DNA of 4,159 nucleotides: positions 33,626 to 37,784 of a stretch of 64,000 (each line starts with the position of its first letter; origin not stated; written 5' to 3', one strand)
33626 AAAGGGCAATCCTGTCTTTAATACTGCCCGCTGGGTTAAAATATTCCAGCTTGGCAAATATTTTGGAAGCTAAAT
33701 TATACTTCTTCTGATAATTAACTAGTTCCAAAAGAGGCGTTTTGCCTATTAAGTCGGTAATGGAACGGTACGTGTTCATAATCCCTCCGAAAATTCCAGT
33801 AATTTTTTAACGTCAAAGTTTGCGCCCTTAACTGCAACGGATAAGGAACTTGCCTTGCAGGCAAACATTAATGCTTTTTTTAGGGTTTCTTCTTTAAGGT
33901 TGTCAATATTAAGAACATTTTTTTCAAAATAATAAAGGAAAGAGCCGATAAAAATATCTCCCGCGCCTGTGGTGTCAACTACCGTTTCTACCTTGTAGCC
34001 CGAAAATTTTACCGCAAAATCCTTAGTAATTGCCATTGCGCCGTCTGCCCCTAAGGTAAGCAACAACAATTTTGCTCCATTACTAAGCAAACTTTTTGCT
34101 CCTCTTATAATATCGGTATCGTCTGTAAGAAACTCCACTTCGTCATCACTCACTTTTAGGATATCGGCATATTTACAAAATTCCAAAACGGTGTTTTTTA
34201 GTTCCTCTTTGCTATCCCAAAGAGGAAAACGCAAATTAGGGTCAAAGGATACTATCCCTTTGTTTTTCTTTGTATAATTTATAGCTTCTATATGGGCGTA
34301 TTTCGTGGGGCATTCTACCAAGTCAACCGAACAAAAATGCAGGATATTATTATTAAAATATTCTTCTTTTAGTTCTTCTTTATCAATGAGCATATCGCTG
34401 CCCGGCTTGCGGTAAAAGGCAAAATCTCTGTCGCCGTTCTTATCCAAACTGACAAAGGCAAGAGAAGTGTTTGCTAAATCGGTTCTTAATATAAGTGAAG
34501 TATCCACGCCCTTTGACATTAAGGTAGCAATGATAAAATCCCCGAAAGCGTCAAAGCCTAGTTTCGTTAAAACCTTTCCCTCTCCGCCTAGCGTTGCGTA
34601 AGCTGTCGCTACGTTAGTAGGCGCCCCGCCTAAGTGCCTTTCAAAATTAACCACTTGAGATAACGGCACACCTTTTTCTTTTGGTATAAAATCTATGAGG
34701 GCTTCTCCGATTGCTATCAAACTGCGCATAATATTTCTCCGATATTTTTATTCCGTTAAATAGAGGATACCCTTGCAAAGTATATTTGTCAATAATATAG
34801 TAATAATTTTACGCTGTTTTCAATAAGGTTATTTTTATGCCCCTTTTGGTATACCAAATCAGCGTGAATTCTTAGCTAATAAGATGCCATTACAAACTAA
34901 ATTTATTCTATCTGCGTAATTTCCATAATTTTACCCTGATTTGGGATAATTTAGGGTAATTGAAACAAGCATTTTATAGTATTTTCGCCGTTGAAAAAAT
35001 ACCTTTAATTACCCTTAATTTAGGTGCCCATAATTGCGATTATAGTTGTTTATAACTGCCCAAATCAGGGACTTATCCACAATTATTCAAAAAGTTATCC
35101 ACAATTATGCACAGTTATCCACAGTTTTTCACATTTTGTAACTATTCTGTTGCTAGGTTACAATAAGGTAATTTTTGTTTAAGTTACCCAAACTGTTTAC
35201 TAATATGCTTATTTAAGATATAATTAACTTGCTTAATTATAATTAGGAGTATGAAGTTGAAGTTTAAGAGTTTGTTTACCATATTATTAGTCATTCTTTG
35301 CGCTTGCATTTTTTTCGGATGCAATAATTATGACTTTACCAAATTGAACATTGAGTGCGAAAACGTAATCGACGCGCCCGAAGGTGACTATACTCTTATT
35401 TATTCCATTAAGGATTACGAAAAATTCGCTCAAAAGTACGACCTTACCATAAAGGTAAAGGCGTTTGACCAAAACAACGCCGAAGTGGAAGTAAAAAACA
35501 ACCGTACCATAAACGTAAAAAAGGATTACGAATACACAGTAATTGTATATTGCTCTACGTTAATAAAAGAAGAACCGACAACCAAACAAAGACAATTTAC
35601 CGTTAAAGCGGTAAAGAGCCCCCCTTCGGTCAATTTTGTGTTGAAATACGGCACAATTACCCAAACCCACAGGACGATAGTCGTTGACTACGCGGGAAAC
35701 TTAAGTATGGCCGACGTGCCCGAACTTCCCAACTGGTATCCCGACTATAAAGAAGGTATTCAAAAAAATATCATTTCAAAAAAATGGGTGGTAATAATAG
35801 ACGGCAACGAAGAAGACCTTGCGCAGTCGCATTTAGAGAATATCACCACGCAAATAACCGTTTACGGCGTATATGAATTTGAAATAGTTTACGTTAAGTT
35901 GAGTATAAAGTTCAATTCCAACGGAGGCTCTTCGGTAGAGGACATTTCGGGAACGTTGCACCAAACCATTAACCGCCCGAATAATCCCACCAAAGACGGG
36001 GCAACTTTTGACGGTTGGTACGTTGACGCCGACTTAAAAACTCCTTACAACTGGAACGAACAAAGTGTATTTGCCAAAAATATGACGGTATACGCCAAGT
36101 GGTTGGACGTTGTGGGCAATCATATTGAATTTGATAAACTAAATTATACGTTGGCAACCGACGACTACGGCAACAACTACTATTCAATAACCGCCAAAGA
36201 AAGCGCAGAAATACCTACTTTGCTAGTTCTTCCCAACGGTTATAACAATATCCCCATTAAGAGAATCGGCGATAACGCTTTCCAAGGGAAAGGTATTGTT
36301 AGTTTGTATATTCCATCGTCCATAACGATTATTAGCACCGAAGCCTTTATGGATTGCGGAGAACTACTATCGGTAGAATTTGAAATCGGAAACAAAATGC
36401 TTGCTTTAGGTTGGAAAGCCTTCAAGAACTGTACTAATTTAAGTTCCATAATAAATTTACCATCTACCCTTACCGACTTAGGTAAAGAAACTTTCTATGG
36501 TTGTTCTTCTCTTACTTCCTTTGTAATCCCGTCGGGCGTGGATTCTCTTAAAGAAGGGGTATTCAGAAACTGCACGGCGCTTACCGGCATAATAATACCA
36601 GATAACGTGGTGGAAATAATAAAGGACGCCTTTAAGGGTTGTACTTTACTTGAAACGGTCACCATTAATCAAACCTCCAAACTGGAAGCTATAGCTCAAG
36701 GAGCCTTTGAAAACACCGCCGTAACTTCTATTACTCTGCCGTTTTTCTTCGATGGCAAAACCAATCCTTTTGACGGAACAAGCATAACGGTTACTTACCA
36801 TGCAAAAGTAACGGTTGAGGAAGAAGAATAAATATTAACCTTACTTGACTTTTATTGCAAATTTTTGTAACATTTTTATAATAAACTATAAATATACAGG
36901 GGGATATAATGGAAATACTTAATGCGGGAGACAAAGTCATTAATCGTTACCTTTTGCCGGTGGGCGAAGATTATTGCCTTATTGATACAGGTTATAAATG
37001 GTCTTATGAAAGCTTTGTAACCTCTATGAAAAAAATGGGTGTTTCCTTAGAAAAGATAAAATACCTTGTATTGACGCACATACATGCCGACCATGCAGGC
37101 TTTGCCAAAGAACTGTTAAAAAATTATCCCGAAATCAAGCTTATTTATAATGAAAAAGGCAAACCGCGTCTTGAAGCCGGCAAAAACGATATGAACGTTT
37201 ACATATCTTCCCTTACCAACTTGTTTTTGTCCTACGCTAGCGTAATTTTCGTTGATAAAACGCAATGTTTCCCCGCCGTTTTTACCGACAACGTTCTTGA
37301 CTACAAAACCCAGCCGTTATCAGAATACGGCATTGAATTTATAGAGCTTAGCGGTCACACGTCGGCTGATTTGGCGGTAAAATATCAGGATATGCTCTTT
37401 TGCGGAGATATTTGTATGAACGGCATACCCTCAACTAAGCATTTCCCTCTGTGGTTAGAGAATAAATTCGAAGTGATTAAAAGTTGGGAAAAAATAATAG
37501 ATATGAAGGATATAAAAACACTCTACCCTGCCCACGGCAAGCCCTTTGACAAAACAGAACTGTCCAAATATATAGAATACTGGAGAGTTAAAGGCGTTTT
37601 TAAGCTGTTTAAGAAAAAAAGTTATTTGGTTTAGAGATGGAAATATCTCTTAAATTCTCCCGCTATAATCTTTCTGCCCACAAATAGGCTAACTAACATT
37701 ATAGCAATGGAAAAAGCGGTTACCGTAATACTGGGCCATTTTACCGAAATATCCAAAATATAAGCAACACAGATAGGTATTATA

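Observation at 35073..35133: Six same-orientation DnaA-box 9-mers at 10-bp phasing, with no dnaA or dnaN in 64 kb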

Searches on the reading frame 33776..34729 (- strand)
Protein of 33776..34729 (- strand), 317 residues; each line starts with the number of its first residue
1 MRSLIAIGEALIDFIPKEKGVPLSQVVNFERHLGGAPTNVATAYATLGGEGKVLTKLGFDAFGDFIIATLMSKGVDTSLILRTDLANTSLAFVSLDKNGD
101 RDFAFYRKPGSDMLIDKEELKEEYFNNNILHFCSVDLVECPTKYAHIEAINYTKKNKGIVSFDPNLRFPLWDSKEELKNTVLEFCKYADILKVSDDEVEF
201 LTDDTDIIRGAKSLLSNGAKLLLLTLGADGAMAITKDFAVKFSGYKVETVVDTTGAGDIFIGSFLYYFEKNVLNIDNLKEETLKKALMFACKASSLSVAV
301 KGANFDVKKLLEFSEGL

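Call 8: search_protein_families(library=pfam, proteins=[window:33776-34729:-])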
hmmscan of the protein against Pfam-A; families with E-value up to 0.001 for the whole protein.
window:33776-34729:- (317 aa): 1 family
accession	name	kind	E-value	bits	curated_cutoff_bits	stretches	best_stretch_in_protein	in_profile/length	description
PF00294.29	PfkB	-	2.2e-60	205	25.8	1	1-307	1-299/302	pfkB family carbohydrate kinase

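Call 10: find_encoding_contigs(protein=window:33776-34729:-, flank=10000, max_places=10)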
Protein window:33776-34729:- (317 aa): 6 contigs read that carry it; 3 places shown.
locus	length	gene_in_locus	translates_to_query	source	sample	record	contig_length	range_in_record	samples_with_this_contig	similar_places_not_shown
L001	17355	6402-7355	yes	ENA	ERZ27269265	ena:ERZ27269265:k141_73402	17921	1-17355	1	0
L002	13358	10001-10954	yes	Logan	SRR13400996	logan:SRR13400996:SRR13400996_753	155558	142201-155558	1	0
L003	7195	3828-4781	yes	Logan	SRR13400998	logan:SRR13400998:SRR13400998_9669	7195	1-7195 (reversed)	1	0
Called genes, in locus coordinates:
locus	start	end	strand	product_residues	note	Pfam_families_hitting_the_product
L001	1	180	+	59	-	?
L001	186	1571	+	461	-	PF14691:Fer4_20, PF00070:Pyr_redox (weak), PF01266:DAO (faint), PF01946:Thi4, PF03807:F420_oxidored (faint), PF07992:Pyr_redox_2, PF12831:FAD_oxidored (faint), PF13450:NAD_binding_8, +1 more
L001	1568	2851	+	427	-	PF07247:AATase (weak)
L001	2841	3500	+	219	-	PF19845:DUF6320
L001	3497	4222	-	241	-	PF00753:Lactamase_B, PF23023:Anti-Pycsar_Apyc1 (weak), PF19583:ODP (faint)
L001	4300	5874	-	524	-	PF09479:Flg_new, PF13855:LRR_8 (faint), PF13306:LRR_5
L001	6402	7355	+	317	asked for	PF00294:PfkB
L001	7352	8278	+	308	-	PF00291:PALP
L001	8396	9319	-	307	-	-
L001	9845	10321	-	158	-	PF01451:LMWPc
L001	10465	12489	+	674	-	PF00990:GGDEF, PF00563:EAL, PF08447:PAS_3 (weak)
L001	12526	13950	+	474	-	PF13347:MFS_2, PF07690:MFS_1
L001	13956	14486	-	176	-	-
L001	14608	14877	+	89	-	PF01842:ACT, PF13740:ACT_6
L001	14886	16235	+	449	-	PF05167:DUF711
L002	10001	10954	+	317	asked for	PF00294:PfkB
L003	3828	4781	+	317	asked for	PF00294:PfkB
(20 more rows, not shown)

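Call 14: find_related_loci(query=window:33776-34729:-, collection=genome_contigs, flank=10000)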
Query window:33776-34729:- (317 aa) in genome_contigs; peptide patterns used: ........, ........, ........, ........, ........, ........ (x = any residue, [..] = any of these).
143 stretches matched a pattern; 14 encode a relative of the query (tblastn E <= 1e-3); 14 distinct loci.
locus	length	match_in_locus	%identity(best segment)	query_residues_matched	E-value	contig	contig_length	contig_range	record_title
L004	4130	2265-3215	87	1-317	0e+0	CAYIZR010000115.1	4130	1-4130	MAG TPA_asm: uncultured Christensenella sp. isolate ERP122455_co1_199 genome assembly, contig: NODE_9775_length_4130_cov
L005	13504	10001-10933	70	1-313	5e-145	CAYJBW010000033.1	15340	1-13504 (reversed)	MAG TPA_asm: uncultured Christensenella sp. isolate ERP122455_co2_177 genome assembly, contig: NODE_833_length_15340_cov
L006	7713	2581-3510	63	1-312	1e-122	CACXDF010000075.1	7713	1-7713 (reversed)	MAG: uncultured Clostridiales bacterium isolate RUG11154 genome assembly, contig: RUG11154_asm_75, whole genome shotgun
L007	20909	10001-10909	51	1-303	3e-97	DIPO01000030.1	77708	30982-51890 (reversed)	MAG TPA_asm: Firmicutes bacterium UBA5486 UBA5486_contig_157, whole genome shotgun sequence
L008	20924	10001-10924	53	1-303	3e-96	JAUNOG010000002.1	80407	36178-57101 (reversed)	MAG: Ruminococcus sp. isolate S34M_St_103 NODE_90_length_80407_cov_9.740741, whole genome shotgun sequence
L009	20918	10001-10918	51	1-303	1e-87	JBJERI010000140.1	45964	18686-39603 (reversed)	MAG: Ruminiclostridium sp. isolate SARD12_bin.014 NODE_282_length_45964_cov_6.735237, whole genome shotgun sequence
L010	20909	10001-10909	50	1-303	5e-86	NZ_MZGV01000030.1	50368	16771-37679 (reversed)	Clostridium oryzae strain DSM 28571 CLORY_contig000030, whole genome shotgun sequence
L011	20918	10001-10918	51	1-303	1e-85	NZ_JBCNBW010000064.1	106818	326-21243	Aeribacillus pallidus strain NRS-2058 NRS_2058_contig_0000065, whole genome shotgun sequence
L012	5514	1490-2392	45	1-303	7e-79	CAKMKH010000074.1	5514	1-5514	uncultured Acholeplasmataceae bacterium isolate OKU6 genome assembly, contig: MEGAHIT_co_assembly_000000027749, whole ge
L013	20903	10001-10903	44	1-303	3e-73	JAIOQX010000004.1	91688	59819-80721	MAG: Acholeplasmataceae bacterium isolate SMBSF03 20071_Bin_1_contigs_1_c_000000000041, whole genome shotgun sequence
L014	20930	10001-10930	45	1-312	1e-71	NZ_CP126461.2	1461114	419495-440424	Acholeplasma laidlawii strain 8195 chromosome, complete genome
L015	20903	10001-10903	40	1-303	1e-67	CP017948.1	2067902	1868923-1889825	Tenericutes bacterium MO-XQ, complete sequence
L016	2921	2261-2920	52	4-223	3e-59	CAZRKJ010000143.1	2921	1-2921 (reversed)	MAG TPA_asm: uncultured Acholeplasma sp. isolate binchicken_co173_132 genome assembly, contig: NODE_111671_length_2921_c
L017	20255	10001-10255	31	201-295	6e-6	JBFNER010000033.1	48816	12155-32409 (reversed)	MAG: Neobacillus sp. isolate AA13 NODE_422_length_48816_cov_14.356289, whole genome shotgun sequence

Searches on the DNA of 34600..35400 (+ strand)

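Call 55: search_rna_families(source=window, start=34600, end=35400, threshold=evalue, max_evalue=1)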
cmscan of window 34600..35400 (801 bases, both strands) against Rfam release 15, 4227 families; matches with E-value up to 1: 0.
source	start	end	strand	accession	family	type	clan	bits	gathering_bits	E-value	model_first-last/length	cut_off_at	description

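Call 65: search_dna_similar(query=window:34950-35250:+, collection=plasmids, mode=distant, max_rows=8)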
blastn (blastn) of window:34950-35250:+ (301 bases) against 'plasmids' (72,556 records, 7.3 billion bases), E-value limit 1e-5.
No match.

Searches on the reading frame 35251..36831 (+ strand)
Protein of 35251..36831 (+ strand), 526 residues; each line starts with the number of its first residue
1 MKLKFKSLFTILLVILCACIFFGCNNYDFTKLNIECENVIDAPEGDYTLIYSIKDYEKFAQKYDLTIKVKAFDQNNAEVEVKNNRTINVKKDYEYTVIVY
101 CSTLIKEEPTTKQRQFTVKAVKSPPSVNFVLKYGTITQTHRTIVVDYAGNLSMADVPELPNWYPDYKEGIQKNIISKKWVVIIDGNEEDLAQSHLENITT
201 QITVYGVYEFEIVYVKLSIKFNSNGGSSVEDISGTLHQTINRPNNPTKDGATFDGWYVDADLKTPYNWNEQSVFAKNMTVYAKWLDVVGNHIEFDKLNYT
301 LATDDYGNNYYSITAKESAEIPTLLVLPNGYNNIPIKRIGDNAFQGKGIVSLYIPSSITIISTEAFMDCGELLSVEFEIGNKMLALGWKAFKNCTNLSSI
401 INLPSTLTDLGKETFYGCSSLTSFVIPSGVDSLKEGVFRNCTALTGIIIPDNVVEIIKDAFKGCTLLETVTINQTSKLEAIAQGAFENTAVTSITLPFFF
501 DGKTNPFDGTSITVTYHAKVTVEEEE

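Call 8: search_protein_families(library=pfam, proteins=[window:35251-36831:+])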
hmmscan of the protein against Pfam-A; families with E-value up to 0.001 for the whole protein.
window:35251-36831:+ (526 aa): 3 families
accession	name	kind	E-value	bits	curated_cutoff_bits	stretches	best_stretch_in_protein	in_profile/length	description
PF13306.12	LRR_5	-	8.1e-49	165.2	27.7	2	337-456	1-115/127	BspA type Leucine rich repeat region (6 copies)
PF09479.16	Flg_new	-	3.5e-16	59.5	27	1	219-283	3-65/65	Listeria-Bacteroides repeat domain (List_Bact_rpt)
PF13855.12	LRR_8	-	3.3e-07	30.4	27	0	381-424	11-54/61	Leucine rich repeat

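Call 27: find_related_loci(query=A2, collection=metagenome_contigs, flank=4000)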
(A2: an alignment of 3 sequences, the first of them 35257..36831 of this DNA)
Query A2 (524 aa) in metagenome_contigs; peptide patterns used: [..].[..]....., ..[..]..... (x = any residue, [..] = any of these).
384 stretches matched a pattern, but none encodes a relative of the query by tblastn (E <= 1e-3).

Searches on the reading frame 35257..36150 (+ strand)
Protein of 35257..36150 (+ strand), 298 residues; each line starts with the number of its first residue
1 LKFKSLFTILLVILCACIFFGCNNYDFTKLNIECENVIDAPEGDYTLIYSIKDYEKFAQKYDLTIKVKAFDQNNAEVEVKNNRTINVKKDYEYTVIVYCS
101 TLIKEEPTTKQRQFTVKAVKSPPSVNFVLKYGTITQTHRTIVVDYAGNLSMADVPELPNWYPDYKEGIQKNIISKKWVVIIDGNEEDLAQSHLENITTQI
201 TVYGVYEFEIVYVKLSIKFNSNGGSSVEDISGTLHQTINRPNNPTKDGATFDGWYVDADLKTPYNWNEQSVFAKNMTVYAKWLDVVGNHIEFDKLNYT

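Call 28: find_homologous_proteins(query=window:35257-36150:+, max_evalue=0.00001)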
Query window:35257-36150:+ (298 aa): 23 proteins with E <= 0.00001 among 447 candidates.
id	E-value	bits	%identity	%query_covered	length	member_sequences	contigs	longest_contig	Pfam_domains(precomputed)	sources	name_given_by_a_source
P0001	1.9e-107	377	56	100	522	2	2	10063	PF09479.17,PF13306.13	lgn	-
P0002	1.7e-105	371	57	93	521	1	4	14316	PF09479.17,PF13306.13,PF13855.13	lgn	-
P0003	1.2e-63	233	41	94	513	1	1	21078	PF09479.17,PF13306.13,PF13855.13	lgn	-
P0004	2.8e-56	209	39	94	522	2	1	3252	PF09479.17,PF13306.13,PF13855.13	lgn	-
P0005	1.3e-25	108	43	23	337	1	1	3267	PF09479.17,PF18998.7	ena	-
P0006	2.2e-25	108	46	23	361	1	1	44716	PF09479.17,PF18998.7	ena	-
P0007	4.3e-25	107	36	36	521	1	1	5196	PF09479.17,PF18998.7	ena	-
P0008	2.6e-24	104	43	22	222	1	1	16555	PF09479.17,PF18998.7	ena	-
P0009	5.3e-24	103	37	28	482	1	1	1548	PF09479.17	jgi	jgi:uncharacterized repeat protein (TIGR02543 family)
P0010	2.2e-22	98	37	34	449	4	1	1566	PF09479.17,PF18998.7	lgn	-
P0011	1.2e-18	86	35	23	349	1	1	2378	PF09479.17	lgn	-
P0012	1.5e-18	85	41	27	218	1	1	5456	PF09479.17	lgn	-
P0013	3.9e-18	84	45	23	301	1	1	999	PF09479.17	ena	-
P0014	1.9e-15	75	36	29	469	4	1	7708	PF09479.17,PF18998.7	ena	-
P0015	3.6e-15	74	33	23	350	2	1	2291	PF09479.17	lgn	-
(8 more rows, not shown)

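Call 29: find_encoding_contigs(protein=P0001, flank=5000, max_places=3)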
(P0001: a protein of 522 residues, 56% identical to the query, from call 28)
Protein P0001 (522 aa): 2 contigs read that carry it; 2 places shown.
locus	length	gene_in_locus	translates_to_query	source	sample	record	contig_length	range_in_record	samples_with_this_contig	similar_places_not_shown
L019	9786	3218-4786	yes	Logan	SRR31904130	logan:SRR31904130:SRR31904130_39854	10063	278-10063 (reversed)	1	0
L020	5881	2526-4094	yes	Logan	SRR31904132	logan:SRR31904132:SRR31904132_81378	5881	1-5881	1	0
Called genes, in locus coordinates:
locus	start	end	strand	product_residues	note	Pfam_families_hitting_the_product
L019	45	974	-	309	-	PF00291:PALP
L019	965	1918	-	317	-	PF00294:PfkB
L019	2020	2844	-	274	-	PF01171:ATP_bind_3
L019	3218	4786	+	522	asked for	PF09479:Flg_new, PF13306:LRR_5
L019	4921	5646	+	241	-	PF23023:Anti-Pycsar_Apyc1, PF00753:Lactamase_B, PF19583:ODP (faint)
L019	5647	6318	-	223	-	PF19845:DUF6320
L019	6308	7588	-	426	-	-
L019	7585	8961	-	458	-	PF14691:Fer4_20, PF01262:AlaDh_PNT_C (faint), PF01946:Thi4 (weak), PF00070:Pyr_redox (weak), PF07992:Pyr_redox_2, PF12831:FAD_oxidored (faint), PF13450:NAD_binding_8, PF00070:Pyr_redox (weak), +1 more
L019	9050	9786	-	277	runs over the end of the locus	PF10418:DHODB_Fe-S_bind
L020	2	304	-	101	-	?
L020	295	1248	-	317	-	PF00294:PfkB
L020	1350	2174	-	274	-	PF01171:ATP_bind_3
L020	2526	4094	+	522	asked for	PF09479:Flg_new, PF13306:LRR_5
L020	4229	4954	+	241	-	PF23023:Anti-Pycsar_Apyc1, PF00753:Lactamase_B, PF19583:ODP (faint)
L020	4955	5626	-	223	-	PF19845:DUF6320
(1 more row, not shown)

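Call 30: find_encoding_contigs(protein=P0002, flank=5000, max_places=3)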
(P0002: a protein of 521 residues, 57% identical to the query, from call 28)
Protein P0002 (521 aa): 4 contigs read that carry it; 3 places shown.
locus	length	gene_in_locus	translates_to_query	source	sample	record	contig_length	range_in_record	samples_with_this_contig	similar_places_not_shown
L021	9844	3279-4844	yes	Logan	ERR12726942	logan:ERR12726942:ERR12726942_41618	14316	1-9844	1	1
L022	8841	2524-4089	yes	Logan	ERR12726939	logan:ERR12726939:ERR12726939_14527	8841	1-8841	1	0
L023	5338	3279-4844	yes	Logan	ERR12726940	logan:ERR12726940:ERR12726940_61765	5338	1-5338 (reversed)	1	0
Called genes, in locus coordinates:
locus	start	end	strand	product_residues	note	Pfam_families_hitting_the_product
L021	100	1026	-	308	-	PF00291:PALP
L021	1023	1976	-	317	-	PF00294:PfkB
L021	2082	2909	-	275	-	PF01171:ATP_bind_3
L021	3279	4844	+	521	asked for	PF09479:Flg_new, PF13306:LRR_5, PF13855:LRR_8 (faint), PF13306:LRR_5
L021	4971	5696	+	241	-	PF00753:Lactamase_B, PF23023:Anti-Pycsar_Apyc1 (weak), PF19583:ODP (faint)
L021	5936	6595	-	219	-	PF19845:DUF6320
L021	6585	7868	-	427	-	-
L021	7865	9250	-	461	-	PF14691:Fer4_20, PF01262:AlaDh_PNT_C (faint), PF01946:Thi4 (faint), PF07992:Pyr_redox_2, PF12831:FAD_oxidored (faint), PF13450:NAD_binding_8, PF13738:Pyr_redox_3 (faint), PF00070:Pyr_redox (weak)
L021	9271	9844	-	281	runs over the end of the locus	PF10418:DHODB_Fe-S_bind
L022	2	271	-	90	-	?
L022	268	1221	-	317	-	PF00294:PfkB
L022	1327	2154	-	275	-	PF01171:ATP_bind_3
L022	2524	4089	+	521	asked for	PF09479:Flg_new, PF13306:LRR_5, PF13855:LRR_8 (faint), PF13306:LRR_5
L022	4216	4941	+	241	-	PF00753:Lactamase_B, PF23023:Anti-Pycsar_Apyc1 (weak), PF19583:ODP (faint)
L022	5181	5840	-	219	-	PF19845:DUF6320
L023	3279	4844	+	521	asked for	PF09479:Flg_new, PF13306:LRR_5, PF13855:LRR_8 (faint), PF13306:LRR_5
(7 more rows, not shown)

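Call 31: find_encoding_contigs(protein=P0003, flank=5000, max_places=3)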
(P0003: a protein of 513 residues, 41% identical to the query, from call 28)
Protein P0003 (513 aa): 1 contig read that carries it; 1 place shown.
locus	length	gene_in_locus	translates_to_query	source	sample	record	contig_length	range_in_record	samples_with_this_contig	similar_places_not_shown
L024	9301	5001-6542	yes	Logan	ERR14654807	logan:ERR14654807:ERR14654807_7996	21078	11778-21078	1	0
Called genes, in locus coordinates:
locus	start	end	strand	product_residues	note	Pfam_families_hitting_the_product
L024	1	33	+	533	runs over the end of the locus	PF14362:DUF4407 (weak), PF12072:RNase_Y_N, PF00013:KH_1, PF01966:HD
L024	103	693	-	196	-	PF01741:MscL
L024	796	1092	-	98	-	-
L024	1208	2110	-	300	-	PF01331:mRNA_cap_enzyme (faint), PF01068:DNA_ligase_A_M, PF04679:DNA_ligase_A_C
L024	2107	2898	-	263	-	PF02735:Ku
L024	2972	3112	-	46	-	-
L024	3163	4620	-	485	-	PF01546:Peptidase_M20, PF07687:M20_dimer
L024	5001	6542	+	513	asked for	PF09479:Flg_new, PF13306:LRR_5, PF13855:LRR_8 (faint), PF13306:LRR_5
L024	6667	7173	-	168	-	PF05067:Mn_catalase (faint), PF02915:Rubrerythrin (faint)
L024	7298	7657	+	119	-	PF01022:HTH_5, PF12840:HTH_20, PF13412:HTH_24 (weak)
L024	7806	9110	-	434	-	PF01494:FAD_binding_3 (weak), PF13450:NAD_binding_8 (weak)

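Call 32: find_encoding_contigs(protein=P0004, flank=5000, max_places=3)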
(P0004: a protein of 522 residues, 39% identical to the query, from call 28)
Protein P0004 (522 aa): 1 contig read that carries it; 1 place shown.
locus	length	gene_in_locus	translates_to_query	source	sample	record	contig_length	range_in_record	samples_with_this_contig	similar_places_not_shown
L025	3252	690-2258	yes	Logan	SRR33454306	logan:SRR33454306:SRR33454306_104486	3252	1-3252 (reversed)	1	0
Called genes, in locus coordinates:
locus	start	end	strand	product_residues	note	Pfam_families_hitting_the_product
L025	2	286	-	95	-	?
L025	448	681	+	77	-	-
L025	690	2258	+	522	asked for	PF13855:LRR_8 (faint), PF09479:Flg_new, PF13306:LRR_5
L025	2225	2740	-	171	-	PF05067:Mn_catalase (faint), PF02915:Rubrerythrin (weak)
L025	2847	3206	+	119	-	PF01022:HTH_5, PF12840:HTH_20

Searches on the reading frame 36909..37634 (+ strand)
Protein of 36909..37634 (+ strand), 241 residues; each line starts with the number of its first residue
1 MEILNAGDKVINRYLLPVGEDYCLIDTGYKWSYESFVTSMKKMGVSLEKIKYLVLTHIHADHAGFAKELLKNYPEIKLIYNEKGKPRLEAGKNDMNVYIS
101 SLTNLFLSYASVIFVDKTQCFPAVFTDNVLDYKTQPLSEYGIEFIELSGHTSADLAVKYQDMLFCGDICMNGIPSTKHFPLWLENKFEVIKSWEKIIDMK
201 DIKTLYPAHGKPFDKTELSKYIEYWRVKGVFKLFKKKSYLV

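Call 8: search_protein_families(library=pfam, proteins=[window:36909-37634:+])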
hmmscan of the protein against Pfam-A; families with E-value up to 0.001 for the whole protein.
window:36909-37634:+ (241 aa): 2 families
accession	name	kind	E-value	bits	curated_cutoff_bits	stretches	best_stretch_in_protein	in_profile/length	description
PF00753.33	Lactamase_B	-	3e-17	63.7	22.7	1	12-207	7-194/196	Metallo-beta-lactamase superfamily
PF19583.5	ODP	-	1.2e-08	35.5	27.2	1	11-82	3-73/194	ODP family beta lactamase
